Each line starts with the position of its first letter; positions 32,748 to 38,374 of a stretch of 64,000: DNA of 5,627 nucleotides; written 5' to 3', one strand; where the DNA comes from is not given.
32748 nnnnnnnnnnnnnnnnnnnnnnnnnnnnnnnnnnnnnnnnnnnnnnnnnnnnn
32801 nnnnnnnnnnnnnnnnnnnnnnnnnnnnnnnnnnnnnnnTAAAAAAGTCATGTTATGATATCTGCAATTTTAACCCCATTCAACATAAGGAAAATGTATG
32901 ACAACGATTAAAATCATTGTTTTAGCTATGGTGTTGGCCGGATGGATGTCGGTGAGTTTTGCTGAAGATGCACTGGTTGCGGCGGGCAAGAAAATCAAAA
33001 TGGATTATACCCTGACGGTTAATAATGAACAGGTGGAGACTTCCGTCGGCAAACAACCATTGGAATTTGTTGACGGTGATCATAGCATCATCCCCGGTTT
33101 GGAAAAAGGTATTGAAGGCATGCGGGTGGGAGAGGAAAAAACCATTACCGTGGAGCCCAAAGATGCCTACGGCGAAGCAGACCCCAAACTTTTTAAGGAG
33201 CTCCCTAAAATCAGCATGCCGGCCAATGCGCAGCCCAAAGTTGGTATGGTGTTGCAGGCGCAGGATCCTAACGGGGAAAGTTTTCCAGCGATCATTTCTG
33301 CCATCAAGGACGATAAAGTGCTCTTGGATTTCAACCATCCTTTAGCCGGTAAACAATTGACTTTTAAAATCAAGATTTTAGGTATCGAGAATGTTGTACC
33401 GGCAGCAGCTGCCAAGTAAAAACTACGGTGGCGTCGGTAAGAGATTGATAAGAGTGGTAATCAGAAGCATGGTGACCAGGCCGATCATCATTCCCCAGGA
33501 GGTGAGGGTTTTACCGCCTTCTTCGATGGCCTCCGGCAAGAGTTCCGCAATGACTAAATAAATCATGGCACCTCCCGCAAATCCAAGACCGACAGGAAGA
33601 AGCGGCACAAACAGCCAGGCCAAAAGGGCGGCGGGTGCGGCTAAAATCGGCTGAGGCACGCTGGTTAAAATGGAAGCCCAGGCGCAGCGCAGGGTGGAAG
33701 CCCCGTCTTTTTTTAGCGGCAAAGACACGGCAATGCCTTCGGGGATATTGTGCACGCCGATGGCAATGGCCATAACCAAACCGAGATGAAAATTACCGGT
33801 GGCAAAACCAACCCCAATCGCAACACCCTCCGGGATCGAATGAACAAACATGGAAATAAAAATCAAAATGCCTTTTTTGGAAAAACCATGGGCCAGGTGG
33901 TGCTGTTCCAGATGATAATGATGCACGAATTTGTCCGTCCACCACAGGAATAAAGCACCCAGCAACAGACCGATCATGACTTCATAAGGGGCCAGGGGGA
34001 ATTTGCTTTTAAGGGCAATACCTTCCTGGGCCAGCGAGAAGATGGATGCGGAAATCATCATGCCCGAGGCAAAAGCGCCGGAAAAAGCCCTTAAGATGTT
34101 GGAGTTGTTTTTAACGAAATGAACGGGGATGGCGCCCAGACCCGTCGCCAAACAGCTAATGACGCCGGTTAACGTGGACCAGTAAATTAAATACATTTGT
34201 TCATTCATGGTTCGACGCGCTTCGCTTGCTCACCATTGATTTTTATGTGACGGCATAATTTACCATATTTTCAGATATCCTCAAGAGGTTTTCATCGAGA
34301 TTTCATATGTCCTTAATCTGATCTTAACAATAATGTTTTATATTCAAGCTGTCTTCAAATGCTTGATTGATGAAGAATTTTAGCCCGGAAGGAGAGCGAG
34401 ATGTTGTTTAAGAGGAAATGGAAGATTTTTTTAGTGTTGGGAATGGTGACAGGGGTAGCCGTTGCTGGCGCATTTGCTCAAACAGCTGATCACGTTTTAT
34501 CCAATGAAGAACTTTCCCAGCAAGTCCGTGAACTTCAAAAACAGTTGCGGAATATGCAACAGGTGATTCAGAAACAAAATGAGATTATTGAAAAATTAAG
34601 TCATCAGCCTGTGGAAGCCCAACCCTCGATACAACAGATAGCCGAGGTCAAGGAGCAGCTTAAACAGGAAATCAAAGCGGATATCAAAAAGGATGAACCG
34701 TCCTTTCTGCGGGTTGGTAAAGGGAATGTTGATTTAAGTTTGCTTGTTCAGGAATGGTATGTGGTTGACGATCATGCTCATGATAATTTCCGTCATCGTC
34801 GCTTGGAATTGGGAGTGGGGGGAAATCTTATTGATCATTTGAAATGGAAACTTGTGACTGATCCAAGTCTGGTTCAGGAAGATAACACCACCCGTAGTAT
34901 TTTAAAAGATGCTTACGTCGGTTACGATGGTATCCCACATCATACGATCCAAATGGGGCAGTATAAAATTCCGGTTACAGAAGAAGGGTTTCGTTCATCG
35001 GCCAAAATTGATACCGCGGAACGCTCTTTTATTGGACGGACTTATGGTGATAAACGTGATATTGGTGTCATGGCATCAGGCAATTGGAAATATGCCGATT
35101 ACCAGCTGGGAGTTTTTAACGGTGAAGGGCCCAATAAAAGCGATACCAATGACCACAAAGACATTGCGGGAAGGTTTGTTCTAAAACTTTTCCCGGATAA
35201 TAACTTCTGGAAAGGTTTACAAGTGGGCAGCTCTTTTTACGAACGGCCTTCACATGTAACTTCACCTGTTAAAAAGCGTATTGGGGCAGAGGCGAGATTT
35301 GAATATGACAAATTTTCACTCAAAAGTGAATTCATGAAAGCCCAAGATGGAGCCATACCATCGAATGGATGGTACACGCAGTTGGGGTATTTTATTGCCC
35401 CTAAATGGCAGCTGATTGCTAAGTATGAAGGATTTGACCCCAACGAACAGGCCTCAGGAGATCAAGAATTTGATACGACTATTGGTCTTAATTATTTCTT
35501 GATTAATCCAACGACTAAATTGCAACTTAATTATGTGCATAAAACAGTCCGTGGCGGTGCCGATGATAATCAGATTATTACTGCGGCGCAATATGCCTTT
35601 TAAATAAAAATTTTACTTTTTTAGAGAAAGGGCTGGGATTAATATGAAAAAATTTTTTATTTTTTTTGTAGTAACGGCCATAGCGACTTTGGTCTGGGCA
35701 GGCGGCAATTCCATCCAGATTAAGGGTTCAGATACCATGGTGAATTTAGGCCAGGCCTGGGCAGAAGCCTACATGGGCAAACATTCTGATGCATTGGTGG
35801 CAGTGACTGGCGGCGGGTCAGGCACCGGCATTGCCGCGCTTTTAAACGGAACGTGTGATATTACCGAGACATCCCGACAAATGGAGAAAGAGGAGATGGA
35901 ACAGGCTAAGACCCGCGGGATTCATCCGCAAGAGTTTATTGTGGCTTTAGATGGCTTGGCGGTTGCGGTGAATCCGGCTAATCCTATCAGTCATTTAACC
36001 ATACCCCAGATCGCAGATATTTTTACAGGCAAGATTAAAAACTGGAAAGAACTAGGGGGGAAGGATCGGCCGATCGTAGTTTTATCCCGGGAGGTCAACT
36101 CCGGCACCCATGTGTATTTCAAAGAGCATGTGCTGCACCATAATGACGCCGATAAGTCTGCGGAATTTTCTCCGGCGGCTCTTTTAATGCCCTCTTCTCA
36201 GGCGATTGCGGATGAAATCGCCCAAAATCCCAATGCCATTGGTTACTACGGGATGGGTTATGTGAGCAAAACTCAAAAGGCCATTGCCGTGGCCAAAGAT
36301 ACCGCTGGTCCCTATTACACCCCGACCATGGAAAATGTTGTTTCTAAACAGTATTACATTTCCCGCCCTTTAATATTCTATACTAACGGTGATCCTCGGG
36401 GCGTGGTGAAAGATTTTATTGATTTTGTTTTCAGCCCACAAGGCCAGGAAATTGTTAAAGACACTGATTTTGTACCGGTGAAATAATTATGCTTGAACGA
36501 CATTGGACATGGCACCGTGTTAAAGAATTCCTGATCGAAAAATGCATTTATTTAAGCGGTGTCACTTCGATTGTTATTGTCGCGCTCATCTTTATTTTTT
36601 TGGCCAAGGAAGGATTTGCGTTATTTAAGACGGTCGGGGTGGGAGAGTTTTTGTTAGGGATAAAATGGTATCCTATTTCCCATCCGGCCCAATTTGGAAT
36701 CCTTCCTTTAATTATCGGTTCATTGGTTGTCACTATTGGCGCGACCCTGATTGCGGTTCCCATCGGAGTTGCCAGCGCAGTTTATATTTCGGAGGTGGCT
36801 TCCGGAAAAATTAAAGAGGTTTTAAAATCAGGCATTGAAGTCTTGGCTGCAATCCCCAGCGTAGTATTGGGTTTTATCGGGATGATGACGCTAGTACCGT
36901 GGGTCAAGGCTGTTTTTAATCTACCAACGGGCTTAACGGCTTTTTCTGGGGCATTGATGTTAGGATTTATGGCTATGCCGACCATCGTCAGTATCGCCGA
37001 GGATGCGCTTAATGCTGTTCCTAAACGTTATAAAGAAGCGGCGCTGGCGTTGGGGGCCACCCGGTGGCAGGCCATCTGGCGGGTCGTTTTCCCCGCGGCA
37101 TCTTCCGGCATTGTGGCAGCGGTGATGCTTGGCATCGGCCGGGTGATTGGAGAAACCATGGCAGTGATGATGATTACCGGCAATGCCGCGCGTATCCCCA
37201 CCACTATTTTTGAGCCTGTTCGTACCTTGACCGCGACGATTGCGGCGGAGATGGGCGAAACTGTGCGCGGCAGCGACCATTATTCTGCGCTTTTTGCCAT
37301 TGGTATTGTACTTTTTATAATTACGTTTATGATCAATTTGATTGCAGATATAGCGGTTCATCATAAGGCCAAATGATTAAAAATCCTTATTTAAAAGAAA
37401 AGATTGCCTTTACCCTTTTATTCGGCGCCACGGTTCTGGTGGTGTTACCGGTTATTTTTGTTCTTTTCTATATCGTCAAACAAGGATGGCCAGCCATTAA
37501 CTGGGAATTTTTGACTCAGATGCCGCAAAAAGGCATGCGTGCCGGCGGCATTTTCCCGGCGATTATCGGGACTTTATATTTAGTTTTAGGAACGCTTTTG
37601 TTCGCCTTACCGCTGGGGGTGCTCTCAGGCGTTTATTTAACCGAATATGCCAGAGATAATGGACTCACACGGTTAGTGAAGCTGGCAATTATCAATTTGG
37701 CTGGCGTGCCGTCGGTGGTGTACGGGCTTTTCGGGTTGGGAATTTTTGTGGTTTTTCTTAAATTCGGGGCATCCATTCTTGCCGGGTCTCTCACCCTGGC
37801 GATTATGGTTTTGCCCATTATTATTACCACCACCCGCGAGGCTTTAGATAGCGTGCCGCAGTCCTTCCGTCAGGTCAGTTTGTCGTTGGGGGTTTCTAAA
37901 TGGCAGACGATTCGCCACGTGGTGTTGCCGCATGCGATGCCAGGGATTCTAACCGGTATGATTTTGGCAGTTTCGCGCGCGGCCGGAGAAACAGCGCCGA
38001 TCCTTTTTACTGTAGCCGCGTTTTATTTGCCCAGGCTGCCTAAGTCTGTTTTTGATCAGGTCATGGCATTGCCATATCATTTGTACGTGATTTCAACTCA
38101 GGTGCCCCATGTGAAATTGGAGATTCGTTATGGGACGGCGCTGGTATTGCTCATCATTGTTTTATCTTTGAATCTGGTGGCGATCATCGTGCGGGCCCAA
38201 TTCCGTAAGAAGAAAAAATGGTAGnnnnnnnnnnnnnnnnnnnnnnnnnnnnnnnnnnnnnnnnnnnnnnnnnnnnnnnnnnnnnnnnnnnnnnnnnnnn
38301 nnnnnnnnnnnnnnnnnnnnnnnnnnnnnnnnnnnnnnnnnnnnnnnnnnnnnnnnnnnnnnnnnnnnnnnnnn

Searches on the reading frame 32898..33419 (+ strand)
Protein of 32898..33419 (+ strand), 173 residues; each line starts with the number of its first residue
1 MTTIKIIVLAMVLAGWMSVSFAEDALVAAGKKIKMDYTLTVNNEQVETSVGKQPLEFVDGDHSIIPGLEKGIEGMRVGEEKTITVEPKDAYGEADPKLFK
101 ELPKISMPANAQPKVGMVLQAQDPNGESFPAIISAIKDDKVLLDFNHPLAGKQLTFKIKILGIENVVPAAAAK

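Call 61: search_protein_families(library=pfam, max_evalue=0.0001, proteins=[window:32898-33419:+])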
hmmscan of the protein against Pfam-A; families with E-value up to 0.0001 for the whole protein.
window:32898-33419:+ (173 aa): 1 family
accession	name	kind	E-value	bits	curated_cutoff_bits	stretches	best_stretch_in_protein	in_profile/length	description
PF00254.34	FKBP_C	-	9e-16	58.4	21.1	1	27-97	5-77/94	FKBP-type peptidyl-prolyl cis-trans isomerase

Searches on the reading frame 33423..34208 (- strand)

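Call 61: search_protein_families(library=pfam, max_evalue=0.0001, proteins=[window:33423-34208:-])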
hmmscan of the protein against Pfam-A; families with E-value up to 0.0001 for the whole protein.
window:33423-34208:- (261 aa): 1 family
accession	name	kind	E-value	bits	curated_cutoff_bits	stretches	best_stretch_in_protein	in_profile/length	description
PF02535.28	Zip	-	1.2e-20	74.4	35.1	1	107-250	172-322/323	ZIP Zinc transporter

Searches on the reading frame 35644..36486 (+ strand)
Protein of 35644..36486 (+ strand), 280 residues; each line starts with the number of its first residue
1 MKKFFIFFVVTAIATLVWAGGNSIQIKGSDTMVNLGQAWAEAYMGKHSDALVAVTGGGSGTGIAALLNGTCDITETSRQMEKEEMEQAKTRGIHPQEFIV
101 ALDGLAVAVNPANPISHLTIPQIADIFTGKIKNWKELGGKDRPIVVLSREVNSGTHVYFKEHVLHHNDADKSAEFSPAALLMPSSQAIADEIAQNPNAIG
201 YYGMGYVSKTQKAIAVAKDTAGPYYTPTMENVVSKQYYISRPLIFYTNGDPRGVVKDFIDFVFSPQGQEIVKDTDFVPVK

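Call 61: search_protein_families(library=pfam, max_evalue=0.0001, proteins=[window:35644-36486:+])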
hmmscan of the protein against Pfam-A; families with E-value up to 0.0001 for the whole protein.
window:35644-36486:+ (280 aa): 4 families
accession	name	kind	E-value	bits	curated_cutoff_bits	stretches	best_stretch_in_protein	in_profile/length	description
PF12849.12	PBP_like_2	-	9.6e-48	163.7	27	1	23-265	11-266/267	PBP superfamily domain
PF12727.12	PBP_like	-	8.7e-13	48.3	27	1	40-209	1-156/193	PBP superfamily domain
PF13531.11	SBP_bac_11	-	7.1e-09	36.2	25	1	37-274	14-224/227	Bacterial extracellular solute-binding protein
PF01547.30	SBP_bac_1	-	1.1e-05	26.1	26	1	121-269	107-307/307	Bacterial extracellular solute-binding protein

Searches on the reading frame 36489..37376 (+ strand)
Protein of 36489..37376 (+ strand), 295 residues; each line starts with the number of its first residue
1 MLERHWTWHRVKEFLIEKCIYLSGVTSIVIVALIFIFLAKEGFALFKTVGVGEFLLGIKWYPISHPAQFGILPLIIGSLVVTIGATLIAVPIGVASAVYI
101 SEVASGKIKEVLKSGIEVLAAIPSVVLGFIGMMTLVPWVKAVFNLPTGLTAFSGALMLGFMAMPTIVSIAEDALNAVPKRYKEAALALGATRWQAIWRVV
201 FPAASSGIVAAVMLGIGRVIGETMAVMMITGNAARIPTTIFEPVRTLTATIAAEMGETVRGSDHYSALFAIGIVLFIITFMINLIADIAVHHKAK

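Call 61: search_protein_families(library=pfam, max_evalue=0.0001, proteins=[window:36489-37376:+])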
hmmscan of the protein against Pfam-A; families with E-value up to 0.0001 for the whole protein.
window:36489-37376:+ (295 aa): 1 family
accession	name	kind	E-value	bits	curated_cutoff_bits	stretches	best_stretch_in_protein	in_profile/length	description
PF00528.27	BPD_transp_1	-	1.1e-21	77.8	26.4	1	90-289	2-174/184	Binding-protein-dependent transport system inner membrane component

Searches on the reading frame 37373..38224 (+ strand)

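Call 61: search_protein_families(library=pfam, max_evalue=0.0001, proteins=[window:37373-38224:+])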
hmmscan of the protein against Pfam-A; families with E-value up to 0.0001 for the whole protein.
window:37373-38224:+ (283 aa): 1 family
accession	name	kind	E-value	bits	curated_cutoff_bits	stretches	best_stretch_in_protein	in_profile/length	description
PF00528.27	BPD_transp_1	-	5.3e-22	78.9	26.4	1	79-280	2-181/184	Binding-protein-dependent transport system inner membrane component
